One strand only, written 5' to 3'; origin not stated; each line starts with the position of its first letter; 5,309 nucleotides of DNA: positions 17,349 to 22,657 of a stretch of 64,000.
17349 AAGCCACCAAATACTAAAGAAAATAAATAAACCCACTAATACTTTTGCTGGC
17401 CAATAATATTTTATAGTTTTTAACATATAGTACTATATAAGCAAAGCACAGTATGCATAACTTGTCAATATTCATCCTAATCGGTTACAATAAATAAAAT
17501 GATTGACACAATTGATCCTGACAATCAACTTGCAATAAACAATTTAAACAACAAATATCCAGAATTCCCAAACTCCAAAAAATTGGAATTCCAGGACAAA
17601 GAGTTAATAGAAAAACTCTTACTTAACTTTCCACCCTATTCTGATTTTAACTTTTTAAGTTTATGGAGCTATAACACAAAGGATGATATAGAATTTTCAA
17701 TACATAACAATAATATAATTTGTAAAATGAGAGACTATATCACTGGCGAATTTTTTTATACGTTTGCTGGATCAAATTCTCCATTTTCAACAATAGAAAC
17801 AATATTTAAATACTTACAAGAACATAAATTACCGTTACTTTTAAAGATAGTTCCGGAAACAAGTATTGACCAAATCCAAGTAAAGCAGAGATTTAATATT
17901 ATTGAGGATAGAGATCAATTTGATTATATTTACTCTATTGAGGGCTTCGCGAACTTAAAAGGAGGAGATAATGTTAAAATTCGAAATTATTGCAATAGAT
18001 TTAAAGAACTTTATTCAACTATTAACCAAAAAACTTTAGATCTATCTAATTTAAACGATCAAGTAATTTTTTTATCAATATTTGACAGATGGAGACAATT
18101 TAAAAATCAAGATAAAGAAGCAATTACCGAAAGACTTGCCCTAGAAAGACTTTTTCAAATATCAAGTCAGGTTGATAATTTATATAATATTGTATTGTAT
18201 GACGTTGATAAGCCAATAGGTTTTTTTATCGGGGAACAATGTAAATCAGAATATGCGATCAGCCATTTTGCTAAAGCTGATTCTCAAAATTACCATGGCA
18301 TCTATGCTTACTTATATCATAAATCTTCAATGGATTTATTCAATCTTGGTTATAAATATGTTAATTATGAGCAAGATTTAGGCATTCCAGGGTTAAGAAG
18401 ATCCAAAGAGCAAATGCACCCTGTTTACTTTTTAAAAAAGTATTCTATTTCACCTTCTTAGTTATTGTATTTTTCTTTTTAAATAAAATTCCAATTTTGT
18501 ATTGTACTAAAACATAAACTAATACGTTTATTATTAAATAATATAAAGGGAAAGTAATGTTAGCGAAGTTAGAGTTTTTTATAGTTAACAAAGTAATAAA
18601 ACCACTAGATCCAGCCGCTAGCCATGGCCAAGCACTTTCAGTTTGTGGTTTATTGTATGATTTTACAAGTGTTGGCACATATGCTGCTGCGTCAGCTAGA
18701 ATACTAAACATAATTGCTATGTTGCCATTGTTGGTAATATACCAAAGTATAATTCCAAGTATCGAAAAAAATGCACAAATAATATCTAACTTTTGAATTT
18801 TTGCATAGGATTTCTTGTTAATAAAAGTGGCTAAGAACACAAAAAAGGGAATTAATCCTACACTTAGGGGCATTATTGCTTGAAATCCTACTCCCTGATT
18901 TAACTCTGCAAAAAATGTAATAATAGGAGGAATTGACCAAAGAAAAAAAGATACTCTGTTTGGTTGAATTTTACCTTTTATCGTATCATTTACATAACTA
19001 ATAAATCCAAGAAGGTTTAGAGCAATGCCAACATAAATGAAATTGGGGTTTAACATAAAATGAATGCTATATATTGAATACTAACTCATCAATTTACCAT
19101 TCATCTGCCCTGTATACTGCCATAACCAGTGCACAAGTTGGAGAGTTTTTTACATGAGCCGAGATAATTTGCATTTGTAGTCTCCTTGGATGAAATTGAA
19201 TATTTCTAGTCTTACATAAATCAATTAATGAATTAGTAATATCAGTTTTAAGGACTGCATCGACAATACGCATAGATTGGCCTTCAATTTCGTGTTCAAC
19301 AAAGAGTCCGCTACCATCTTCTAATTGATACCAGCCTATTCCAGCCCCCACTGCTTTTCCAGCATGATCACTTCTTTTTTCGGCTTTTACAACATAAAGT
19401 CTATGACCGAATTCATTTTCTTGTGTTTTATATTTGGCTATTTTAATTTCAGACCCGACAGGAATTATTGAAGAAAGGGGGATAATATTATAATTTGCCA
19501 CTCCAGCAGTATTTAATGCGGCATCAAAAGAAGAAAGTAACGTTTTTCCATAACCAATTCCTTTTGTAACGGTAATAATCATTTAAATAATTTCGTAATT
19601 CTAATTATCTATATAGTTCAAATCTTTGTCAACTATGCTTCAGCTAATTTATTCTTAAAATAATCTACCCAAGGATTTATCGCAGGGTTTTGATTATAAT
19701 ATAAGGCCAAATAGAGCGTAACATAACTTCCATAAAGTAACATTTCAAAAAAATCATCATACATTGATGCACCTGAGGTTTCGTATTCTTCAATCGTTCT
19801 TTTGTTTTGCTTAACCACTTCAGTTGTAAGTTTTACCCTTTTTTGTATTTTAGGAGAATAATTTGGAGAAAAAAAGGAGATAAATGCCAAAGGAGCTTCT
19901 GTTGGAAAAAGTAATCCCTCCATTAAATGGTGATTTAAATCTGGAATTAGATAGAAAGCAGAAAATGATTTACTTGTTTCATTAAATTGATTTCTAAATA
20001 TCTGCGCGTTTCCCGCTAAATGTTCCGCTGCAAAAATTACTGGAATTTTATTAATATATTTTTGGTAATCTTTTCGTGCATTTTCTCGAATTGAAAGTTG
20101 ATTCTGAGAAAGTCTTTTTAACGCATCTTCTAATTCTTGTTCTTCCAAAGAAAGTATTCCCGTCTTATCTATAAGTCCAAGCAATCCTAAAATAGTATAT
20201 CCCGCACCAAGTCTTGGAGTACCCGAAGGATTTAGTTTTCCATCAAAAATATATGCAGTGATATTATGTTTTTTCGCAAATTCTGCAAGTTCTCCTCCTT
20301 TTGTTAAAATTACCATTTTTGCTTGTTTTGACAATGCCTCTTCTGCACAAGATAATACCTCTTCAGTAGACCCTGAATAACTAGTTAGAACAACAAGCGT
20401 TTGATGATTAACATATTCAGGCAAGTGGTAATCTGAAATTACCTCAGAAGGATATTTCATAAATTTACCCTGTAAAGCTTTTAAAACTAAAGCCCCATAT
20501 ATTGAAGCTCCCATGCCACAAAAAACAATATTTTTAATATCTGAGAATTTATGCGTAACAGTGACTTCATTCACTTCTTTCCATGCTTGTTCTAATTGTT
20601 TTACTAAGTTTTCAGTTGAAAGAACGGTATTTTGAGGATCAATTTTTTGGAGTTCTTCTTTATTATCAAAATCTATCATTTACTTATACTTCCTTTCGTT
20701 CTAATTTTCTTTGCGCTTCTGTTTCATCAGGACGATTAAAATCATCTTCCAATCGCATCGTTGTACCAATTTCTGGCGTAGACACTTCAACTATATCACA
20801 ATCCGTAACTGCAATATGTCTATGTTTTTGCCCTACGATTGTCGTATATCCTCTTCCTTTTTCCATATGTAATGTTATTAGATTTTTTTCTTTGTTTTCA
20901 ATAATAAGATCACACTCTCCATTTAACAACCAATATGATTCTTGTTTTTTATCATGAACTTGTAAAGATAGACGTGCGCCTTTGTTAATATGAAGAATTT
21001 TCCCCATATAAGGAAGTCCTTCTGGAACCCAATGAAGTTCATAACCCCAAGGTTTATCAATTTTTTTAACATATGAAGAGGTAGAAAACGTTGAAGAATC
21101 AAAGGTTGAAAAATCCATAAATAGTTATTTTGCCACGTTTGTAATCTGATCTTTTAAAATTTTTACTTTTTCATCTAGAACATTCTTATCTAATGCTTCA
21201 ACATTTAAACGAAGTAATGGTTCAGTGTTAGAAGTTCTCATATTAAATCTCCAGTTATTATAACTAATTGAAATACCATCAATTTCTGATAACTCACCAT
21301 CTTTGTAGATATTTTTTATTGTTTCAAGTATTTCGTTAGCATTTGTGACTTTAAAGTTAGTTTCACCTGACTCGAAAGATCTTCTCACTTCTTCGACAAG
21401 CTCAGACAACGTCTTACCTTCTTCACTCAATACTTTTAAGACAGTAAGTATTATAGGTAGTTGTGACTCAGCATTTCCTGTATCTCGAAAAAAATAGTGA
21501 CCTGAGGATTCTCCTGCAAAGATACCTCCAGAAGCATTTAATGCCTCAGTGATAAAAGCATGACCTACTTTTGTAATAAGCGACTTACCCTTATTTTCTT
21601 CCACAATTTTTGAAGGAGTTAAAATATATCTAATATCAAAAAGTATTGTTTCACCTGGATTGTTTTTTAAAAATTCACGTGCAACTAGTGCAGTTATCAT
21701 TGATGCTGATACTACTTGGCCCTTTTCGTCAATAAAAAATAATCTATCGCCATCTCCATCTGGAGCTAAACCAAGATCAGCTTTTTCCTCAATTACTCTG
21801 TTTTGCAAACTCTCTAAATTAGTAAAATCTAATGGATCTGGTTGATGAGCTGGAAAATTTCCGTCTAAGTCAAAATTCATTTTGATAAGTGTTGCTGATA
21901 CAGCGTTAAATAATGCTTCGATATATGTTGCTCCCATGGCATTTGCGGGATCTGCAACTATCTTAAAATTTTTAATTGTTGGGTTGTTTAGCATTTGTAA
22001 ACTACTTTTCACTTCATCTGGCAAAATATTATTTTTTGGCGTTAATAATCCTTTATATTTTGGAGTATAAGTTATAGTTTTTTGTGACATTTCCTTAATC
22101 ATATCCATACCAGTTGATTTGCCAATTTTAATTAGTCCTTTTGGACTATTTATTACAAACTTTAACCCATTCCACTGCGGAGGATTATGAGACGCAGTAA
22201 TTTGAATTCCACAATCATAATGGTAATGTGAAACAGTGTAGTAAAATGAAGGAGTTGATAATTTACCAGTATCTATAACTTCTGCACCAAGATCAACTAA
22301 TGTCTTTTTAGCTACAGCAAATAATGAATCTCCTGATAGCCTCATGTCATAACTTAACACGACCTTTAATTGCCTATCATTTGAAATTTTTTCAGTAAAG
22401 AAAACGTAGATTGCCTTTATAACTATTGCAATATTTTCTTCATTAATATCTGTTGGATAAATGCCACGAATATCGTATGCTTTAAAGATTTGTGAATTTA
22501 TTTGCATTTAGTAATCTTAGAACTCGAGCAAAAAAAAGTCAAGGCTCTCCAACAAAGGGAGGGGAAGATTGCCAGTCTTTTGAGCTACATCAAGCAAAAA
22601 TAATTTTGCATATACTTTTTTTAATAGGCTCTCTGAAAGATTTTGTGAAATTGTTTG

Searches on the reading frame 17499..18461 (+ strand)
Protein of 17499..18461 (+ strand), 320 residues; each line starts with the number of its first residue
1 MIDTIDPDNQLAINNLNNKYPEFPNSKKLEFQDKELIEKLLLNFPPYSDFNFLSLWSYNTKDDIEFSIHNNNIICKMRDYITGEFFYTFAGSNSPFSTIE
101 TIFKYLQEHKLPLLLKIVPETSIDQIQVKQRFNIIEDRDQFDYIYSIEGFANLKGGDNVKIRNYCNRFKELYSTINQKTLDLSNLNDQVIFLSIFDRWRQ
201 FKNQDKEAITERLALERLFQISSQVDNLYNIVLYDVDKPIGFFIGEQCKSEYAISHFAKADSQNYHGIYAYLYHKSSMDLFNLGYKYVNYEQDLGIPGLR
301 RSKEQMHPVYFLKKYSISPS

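Call 73: search_protein_families(library=pfam, max_evalue=0.001, proteins=[window:17499-18461:+])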
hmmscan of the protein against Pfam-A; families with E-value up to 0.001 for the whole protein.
window:17499-18461:+ (320 aa): 1 family
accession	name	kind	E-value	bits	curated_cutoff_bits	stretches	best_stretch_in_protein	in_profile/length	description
PF09924.15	LPG_synthase_C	-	4.6e-25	88.7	27.5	1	49-316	10-296/298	Phosphatidylglycerol lysyltransferase, C-terminal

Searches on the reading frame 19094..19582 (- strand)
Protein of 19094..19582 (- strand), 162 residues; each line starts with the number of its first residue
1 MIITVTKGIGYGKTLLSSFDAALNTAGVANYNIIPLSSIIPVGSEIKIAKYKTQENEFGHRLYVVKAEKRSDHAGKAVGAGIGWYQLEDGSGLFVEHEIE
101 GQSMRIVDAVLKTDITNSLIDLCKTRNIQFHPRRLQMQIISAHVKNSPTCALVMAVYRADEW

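Call 73: search_protein_families(library=pfam, max_evalue=0.001, proteins=[window:19094-19582:-])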
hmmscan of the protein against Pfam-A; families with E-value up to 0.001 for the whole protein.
window:19094-19582:- (162 aa): 1 family
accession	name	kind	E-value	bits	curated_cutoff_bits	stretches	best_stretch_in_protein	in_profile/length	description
PF01862.21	PvlArgDC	-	2.4e-25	89.7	22.7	1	3-157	5-160/161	Pyruvoyl-dependent arginine decarboxylase (PvlArgDC)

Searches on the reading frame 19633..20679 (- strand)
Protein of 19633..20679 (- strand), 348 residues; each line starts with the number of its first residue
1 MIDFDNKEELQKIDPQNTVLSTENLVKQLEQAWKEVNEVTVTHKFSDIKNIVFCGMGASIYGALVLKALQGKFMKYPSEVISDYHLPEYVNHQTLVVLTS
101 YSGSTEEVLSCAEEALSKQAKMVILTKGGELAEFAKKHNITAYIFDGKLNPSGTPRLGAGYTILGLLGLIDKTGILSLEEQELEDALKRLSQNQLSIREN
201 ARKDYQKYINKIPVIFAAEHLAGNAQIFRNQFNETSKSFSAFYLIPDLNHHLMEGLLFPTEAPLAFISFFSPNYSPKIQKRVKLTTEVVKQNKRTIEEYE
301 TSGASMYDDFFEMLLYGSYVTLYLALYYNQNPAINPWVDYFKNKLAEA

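Call 73: search_protein_families(library=pfam, max_evalue=0.001, proteins=[window:19633-20679:-])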
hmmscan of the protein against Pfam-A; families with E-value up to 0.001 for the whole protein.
window:19633-20679:- (348 aa): 2 families
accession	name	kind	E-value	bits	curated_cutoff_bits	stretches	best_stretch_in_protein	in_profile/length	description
PF10432.14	bact-PGI_C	-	5.7e-24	85.2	24.5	1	207-345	11-151/151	Bacterial phospho-glucose isomerase C-terminal SIS domain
PF01380.27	SIS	-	4.3e-08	33.5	25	1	45-135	2-98/131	SIS domain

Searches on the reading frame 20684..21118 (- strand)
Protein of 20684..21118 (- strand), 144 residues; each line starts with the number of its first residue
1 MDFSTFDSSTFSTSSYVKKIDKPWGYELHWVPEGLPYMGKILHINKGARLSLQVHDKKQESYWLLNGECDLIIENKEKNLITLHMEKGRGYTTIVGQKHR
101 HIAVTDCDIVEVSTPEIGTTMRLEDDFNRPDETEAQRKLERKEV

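Call 73: search_protein_families(library=pfam, max_evalue=0.001, proteins=[window:20684-21118:-])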
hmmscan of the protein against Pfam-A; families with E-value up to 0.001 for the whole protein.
window:20684-21118:- (144 aa): 1 family
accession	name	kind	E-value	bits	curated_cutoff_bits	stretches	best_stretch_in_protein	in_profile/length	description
PF01050.24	MannoseP_isomer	-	0.00021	21.9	23.6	1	17-80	9-71/116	Mannose-6-phosphate isomerase C-terminal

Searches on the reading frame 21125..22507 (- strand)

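Call 74: search_protein_families(library=pfam, max_evalue=0.001, proteins=[window:21125-22507:-])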
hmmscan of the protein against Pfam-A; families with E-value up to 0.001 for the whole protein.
window:21125-22507:- (460 aa): 4 families
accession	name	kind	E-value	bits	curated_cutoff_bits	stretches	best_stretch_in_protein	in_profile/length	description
PF02878.22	PGM_PMM_I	-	3.8e-28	98.3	22.5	1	6-121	2-115/138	Phosphoglucomutase/phosphomannomutase, alpha/beta/alpha domain I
PF02879.22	PGM_PMM_II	-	5.6e-21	75.5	29.3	1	169-263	10-103/103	Phosphoglucomutase/phosphomannomutase, alpha/beta/alpha domain II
PF02880.22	PGM_PMM_III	-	2.5e-16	60.3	20.7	1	271-374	5-111/115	Phosphoglucomutase/phosphomannomutase, alpha/beta/alpha domain III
PF00408.26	PGM_PMM_IV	-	1.7e-08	34.8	23.1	1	382-445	1-59/68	Phosphoglucomutase/phosphomannomutase, C-terminal domain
